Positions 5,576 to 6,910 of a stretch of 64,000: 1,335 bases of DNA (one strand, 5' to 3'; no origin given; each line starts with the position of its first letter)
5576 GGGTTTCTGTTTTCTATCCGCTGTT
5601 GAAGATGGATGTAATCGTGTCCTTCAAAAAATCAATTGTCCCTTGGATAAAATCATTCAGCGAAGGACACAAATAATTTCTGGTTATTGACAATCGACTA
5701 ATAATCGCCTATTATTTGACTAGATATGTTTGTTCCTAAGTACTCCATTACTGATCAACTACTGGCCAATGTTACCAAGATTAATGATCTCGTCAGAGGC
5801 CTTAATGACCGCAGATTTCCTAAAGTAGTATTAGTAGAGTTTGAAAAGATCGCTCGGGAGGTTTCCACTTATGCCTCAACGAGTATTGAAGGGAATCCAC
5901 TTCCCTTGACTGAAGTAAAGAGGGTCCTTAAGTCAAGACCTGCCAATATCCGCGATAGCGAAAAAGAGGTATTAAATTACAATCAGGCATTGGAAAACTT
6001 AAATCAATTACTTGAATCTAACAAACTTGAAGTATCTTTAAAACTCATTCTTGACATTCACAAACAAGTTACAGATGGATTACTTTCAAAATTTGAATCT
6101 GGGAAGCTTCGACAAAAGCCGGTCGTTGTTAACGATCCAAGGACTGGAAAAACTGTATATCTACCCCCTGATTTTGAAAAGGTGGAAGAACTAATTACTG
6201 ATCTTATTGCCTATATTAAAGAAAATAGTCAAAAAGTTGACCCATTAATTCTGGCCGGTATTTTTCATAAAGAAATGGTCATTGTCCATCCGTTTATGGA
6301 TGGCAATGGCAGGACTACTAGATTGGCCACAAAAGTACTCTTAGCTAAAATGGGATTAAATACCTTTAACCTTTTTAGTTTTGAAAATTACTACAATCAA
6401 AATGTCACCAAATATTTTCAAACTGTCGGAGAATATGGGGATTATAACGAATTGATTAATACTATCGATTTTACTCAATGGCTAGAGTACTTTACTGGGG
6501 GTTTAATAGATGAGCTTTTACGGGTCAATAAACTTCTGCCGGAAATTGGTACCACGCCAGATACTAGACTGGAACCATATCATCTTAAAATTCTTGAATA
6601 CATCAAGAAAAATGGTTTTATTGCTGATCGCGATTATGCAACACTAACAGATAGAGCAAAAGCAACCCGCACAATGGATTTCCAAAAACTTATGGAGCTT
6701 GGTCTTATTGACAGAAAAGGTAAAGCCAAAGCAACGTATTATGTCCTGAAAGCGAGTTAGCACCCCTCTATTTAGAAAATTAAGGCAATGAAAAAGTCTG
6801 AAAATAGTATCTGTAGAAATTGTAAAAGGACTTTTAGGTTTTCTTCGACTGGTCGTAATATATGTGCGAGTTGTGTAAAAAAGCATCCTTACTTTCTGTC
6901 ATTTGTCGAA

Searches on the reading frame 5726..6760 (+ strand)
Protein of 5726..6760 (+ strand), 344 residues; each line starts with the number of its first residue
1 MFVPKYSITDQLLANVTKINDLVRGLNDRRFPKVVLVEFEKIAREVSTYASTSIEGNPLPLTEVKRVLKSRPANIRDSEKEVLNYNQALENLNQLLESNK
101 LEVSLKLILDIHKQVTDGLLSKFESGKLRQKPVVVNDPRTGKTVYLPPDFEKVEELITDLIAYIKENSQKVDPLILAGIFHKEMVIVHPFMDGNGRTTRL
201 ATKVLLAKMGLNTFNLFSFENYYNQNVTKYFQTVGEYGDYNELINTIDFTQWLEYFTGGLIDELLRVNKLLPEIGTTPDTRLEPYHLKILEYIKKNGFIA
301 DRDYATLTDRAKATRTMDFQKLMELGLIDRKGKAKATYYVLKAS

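Call 89: search_protein_families(library=pfam, proteins=[window:5726-6760:+], max_evalue=0.01)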
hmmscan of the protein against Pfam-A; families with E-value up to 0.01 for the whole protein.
window:5726-6760:+ (344 aa): 3 families
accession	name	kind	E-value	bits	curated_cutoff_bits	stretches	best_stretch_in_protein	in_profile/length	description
PF02661.23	Fic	-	7.5e-18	65.6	24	1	103-206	2-93/93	Fic/DOC family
PF25212.1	HVO_A0114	-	0.00099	19.3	27.6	1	282-336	20-74/84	HVO_A0114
PF13784.11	Fic_N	-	0.0081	16.6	26.7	0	50-90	38-78/82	Fic/DOC family N-terminal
